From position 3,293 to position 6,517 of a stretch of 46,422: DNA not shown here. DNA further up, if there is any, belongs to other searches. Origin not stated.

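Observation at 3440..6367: Stand-alone TIR / NB-ARC(STAND) / TPR gene between argS and an MCE operon: candidate single-gene immune or signalling sensor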

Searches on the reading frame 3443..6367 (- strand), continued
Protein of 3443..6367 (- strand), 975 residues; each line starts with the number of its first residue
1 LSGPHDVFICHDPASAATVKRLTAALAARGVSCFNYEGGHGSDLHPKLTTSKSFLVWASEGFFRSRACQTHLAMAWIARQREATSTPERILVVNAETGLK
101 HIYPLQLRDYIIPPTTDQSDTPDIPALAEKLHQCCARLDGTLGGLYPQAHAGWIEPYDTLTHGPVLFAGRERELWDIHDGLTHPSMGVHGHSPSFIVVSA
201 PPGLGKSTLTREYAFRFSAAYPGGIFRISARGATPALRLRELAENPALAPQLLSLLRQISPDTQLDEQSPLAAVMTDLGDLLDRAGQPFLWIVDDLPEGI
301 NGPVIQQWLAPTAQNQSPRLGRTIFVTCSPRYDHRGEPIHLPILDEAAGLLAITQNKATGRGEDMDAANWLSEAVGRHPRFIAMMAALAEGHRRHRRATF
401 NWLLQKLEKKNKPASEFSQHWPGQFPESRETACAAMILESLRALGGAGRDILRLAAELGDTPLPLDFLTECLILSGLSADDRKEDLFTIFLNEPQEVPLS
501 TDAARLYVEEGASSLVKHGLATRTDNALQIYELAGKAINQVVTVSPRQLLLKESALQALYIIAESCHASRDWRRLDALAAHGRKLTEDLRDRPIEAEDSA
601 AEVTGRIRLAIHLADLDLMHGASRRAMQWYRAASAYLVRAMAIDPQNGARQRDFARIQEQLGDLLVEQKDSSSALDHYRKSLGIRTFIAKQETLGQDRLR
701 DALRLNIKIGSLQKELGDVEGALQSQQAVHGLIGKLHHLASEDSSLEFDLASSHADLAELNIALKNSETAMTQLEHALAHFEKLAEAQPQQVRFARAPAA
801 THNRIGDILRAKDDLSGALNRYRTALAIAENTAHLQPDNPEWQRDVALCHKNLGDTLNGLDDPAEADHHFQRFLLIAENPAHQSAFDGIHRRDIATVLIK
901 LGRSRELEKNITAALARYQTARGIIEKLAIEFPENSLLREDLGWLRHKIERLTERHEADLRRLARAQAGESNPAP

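Call 15: find_encoding_contigs(protein=P0039, flank=8000, max_places=2)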
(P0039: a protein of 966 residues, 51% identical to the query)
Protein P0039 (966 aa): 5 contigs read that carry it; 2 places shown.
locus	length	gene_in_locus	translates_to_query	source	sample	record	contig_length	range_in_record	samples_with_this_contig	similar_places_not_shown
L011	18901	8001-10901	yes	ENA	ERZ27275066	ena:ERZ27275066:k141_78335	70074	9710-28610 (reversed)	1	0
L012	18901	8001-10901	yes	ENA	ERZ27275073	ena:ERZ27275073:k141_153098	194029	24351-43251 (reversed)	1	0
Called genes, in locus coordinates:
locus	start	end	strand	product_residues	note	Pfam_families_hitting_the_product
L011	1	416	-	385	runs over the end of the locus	PF25919:BSH_CusB (faint), PF25917:BSH_RND, PF25973:BSH_CzcB (weak), PF25944:Beta-barrel_RND, PF25954:Beta-barrel_RND_2 (faint), PF25967:RND-MFP_C (weak), PF25989:YknX_C (weak)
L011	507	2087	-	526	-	PF02321:OEP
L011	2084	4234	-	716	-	PF02922:CBM_48, PF00128:Alpha-amylase, PF21156:ISOA1-3_C, PF21331:Isoamylase_C (weak)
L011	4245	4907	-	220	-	PF03886:ABC_trans_aux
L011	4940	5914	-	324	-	PF02470:MlaD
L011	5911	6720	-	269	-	PF00005:ABC_tran, PF13304:AAA_21 (weak)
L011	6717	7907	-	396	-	PF02405:MlaE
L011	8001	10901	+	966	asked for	PF13676:TIR_2 (faint), PF13374:TPR_10 (faint), PF07719:TPR_2 (faint), PF00515:TPR_1 (faint), PF13181:TPR_8 (faint), PF13371:TPR_9 (weak), PF13424:TPR_12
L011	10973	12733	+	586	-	PF03485:Arg_tRNA_synt_N, PF00750:tRNA-synt_1d, PF09334:tRNA-synt_1g (faint), PF00750:tRNA-synt_1d, PF05746:DALR_1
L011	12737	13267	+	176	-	PF05036:SPOR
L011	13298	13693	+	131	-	PF00903:Glyoxalase, PF13669:Glyoxalase_4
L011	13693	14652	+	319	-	PF01300:Sua5_yciO_yrdC, PF03481:Sua5_C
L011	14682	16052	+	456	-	PF01225:Mur_ligase, PF08245:Mur_ligase_M, PF02875:Mur_ligase_C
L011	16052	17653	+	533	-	PF02696:SelO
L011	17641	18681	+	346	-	-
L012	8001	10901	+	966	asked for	PF13676:TIR_2 (faint), PF13374:TPR_10 (faint), PF07719:TPR_2 (faint), PF00515:TPR_1 (faint), PF13181:TPR_8 (faint), PF13371:TPR_9 (weak), PF13424:TPR_12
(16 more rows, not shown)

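Call 19: search_solved_structures(query=A1, max_evalue=1, show_alignments=3)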
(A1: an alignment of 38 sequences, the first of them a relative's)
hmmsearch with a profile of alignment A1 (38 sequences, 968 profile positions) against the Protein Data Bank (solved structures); distinct sequences matched with E-value up to 1: 94 (the best 60 are shown).
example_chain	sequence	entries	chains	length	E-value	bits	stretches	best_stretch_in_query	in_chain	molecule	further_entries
7t7t_A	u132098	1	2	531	9.3e-10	40.5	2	644-959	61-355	Protein TONSOKU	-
7yeh_B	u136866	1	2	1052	1.7e-09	39.6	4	703-852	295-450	UDP-N-acetylglucosamine--peptide N-acetylglucosaminyltransferase 110 kDa subunit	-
7yea_A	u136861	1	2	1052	1.7e-09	39.6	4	703-852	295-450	UDP-N-acetylglucosamine--peptide N-acetylglucosaminyltransferase 110 kDa subunit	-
7ntf_A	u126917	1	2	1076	2e-09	39.4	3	703-852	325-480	Isoform 1 of UDP-N-acetylglucosamine--peptide N-acetylglucosaminyltransferase 110 kDa subu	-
7obi_A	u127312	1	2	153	1.5e-08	36.5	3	797-874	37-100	CTPR-rv4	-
6eou_A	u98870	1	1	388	6.3e-08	34.4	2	740-880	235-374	UDP-N-acetylglucosamine--peptide N-acetylglucosaminyltransferase 110 kDa subunit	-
1w3b_A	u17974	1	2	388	7.6e-08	34.2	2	652-880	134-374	UDP-N-ACETYLGLUCOSAMINE--PEPTIDE N-ACETYLGLUCOSAMINYLTRANSFERASE 110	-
5lvv_A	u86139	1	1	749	6.1e-06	27.8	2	788-852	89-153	UDP-N-acetylglucosamine--peptide N-acetylglucosaminyltransferase 110 kDa subunit,UDP-N-ace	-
8cm9_A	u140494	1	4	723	6.8e-06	27.7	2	787-852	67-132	UDP-N-acetylglucosamine--peptide N-acetylglucosaminyltransferase 110 kDa subunit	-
5hgv_A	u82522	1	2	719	7.5e-06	27.6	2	789-852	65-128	UDP-N-acetylglucosamine--peptide N-acetylglucosaminyltransferase 110 kDa subunit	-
6ibo_A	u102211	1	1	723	7.5e-06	27.5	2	792-852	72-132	UDP-N-acetylglucosamine--peptide N-acetylglucosaminyltransferase 110 kDa subunit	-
3pe3_A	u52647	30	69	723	7.5e-06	27.5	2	792-852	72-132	UDP-N-acetylglucosamine--peptide N-acetylglucosaminyltransferase 110 kDa subunit | UDP-N-ACETYLGLUCOSAMINE--PEPTIDE N-ACETYLGLUCOSAMINYL TRANSFERASE 110 KDA SUB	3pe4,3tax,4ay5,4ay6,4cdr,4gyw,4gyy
6q4m_A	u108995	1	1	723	7.5e-06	27.5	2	792-852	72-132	UDP-N-acetylglucosamine--peptide N-acetylglucosaminyltransferase 110 kDa subunit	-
6tka_AAA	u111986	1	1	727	7.5e-06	27.5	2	792-852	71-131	UDP-N-acetylglucosamine--peptide N-acetylglucosaminyltransferase 110 kDa subunit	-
5nps_A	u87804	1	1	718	7.6e-06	27.5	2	789-852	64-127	UDP-N-acetylglucosamine--peptide N-acetylglucosaminyltransferase 110 kDa subunit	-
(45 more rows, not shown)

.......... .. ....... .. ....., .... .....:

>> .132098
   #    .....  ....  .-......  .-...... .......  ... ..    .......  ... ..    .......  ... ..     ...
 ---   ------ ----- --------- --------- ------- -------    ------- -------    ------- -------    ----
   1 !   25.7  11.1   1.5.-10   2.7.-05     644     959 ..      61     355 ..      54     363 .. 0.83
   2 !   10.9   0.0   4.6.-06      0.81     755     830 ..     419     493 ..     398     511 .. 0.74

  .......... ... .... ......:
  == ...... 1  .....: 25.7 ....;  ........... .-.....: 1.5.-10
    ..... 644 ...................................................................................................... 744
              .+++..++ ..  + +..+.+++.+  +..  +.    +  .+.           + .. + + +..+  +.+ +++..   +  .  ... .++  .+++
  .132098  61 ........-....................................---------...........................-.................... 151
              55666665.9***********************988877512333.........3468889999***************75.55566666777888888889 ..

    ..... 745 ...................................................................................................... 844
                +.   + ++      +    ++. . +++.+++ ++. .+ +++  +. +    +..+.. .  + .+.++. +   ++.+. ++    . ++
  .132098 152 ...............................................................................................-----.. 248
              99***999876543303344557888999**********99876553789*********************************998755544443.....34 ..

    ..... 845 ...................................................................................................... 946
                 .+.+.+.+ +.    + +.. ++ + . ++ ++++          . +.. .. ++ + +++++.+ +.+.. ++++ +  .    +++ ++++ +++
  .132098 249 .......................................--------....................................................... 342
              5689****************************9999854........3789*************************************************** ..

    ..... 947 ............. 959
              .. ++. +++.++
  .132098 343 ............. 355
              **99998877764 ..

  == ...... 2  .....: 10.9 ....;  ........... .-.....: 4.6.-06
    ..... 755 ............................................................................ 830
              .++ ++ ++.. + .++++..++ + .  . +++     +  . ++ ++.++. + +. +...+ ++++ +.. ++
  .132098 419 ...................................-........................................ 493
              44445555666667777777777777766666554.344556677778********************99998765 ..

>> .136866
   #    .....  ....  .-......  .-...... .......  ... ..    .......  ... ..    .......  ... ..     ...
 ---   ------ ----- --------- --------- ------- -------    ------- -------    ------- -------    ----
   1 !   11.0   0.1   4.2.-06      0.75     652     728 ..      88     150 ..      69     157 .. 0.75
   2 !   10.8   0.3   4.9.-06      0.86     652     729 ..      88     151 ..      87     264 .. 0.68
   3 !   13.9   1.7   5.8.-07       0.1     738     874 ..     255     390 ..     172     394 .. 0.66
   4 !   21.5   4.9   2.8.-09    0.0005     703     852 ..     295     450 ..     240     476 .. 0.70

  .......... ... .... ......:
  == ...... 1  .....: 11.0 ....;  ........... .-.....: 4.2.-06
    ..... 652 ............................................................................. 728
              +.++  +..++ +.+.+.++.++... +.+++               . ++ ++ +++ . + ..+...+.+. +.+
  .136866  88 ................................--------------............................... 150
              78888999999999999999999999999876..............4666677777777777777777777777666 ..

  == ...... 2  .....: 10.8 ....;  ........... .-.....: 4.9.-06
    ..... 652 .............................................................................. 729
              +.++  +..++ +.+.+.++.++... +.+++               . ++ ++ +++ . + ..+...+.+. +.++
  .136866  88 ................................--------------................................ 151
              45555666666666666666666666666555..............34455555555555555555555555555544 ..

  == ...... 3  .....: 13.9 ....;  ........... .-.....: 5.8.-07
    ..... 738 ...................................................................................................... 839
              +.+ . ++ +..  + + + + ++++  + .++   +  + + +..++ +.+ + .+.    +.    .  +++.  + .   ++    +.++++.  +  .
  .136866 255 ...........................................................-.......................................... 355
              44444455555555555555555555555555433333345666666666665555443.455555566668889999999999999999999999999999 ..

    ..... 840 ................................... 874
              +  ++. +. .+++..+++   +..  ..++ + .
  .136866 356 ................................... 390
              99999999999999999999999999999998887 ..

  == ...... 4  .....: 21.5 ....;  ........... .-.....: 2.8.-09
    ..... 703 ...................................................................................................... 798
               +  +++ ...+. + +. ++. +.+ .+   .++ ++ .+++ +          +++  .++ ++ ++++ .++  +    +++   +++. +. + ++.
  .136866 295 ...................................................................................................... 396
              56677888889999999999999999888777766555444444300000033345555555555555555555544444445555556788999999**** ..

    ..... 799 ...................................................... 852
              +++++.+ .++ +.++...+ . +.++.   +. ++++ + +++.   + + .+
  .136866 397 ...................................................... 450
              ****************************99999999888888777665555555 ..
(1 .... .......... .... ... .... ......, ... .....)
